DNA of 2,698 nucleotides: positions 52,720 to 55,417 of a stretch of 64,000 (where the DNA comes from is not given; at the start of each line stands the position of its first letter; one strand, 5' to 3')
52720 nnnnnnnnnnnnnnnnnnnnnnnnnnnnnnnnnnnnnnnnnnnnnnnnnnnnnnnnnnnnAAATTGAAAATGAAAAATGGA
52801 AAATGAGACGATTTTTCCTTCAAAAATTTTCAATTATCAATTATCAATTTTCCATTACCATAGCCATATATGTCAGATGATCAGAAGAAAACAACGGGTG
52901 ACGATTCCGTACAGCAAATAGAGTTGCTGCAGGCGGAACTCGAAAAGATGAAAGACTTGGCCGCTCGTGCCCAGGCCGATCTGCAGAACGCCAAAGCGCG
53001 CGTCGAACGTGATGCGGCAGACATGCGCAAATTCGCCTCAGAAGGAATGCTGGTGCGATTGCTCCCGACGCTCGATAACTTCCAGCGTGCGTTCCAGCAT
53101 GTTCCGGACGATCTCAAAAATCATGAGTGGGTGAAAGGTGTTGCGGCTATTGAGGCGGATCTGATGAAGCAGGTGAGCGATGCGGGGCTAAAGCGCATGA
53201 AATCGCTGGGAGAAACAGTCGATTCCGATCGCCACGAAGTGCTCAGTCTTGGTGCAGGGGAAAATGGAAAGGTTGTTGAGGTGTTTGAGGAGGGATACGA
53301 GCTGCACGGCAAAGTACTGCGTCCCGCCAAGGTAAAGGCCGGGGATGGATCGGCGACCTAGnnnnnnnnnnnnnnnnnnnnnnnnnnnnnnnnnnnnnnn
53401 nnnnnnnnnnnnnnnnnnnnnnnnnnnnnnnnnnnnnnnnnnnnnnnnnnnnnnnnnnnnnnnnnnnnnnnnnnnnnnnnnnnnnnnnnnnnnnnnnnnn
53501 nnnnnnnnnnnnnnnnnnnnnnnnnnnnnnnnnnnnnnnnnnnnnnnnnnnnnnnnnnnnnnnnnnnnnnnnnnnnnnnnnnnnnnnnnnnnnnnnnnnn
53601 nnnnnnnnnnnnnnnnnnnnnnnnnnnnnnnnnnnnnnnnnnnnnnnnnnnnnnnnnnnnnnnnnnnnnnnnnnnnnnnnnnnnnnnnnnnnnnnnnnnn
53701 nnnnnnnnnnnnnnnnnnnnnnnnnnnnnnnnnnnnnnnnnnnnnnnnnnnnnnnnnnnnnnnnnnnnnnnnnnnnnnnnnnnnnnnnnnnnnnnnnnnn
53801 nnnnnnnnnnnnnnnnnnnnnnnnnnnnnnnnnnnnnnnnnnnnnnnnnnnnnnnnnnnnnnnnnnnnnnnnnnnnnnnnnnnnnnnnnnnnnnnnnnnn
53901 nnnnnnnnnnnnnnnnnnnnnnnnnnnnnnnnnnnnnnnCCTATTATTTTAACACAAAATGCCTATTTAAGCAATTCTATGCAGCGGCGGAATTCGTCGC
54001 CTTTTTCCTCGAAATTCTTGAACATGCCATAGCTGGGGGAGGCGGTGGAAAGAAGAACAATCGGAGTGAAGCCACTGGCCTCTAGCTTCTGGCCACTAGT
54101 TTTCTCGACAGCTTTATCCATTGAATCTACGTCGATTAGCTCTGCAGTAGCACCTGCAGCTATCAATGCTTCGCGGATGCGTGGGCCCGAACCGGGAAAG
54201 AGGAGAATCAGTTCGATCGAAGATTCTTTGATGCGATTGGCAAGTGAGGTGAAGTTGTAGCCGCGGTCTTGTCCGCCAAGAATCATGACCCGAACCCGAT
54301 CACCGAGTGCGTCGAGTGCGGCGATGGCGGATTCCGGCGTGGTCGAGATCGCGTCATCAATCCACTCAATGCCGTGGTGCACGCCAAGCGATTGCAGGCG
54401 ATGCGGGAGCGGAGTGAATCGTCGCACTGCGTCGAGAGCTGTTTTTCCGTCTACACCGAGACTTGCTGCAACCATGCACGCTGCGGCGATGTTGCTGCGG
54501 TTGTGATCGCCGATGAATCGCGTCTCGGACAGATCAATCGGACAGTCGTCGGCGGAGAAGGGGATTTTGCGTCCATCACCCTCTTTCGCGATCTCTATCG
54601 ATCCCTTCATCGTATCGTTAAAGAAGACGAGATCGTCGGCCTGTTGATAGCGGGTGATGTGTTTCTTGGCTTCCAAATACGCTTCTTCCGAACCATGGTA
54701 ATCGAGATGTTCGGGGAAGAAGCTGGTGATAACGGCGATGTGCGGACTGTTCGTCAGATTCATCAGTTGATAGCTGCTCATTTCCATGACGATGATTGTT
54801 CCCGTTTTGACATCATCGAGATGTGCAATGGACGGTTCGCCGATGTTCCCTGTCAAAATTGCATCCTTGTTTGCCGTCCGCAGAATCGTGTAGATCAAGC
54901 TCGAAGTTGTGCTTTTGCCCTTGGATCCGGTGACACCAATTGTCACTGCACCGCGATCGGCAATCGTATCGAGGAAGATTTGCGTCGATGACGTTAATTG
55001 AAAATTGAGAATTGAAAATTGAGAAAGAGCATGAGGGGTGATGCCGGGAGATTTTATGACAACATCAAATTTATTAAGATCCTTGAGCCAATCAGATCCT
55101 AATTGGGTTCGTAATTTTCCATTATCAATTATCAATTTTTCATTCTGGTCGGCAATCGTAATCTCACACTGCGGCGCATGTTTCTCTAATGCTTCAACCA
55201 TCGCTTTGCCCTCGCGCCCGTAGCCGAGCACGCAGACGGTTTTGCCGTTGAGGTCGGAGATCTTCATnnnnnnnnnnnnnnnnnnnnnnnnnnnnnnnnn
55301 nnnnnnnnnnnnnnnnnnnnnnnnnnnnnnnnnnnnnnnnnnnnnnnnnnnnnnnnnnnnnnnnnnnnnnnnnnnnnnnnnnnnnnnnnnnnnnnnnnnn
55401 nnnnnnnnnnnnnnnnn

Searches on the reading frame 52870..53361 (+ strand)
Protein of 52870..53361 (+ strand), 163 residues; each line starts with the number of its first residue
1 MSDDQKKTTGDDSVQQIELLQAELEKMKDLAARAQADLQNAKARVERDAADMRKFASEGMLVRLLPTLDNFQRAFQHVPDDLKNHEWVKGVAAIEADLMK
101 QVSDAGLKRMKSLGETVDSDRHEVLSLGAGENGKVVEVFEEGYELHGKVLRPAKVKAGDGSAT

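Call 86: search_protein_families(library=pfam, proteins=[window:52870-53361:+], max_evalue=0.0001)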
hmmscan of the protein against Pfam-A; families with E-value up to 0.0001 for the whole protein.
window:52870-53361:+ (163 aa): 1 family
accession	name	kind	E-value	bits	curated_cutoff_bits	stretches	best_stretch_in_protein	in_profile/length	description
PF01025.24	GrpE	-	1.4e-34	119.6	25.8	1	6-156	9-162/165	GrpE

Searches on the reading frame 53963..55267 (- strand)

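Call 12: search_protein_families(library=pfam, proteins=[window:53963-55267:-])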
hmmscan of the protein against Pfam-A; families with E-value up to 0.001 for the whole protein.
window:53963-55267:- (434 aa): 2 families
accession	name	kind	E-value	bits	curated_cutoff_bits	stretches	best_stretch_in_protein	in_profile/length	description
PF08245.18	Mur_ligase_M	-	8.8e-24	85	24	1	112-238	1-146/200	Mur ligase middle domain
PF02875.26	Mur_ligase_C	-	1.3e-07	32.9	28.4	1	289-389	1-110/127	Mur ligase, glutamate ligase domain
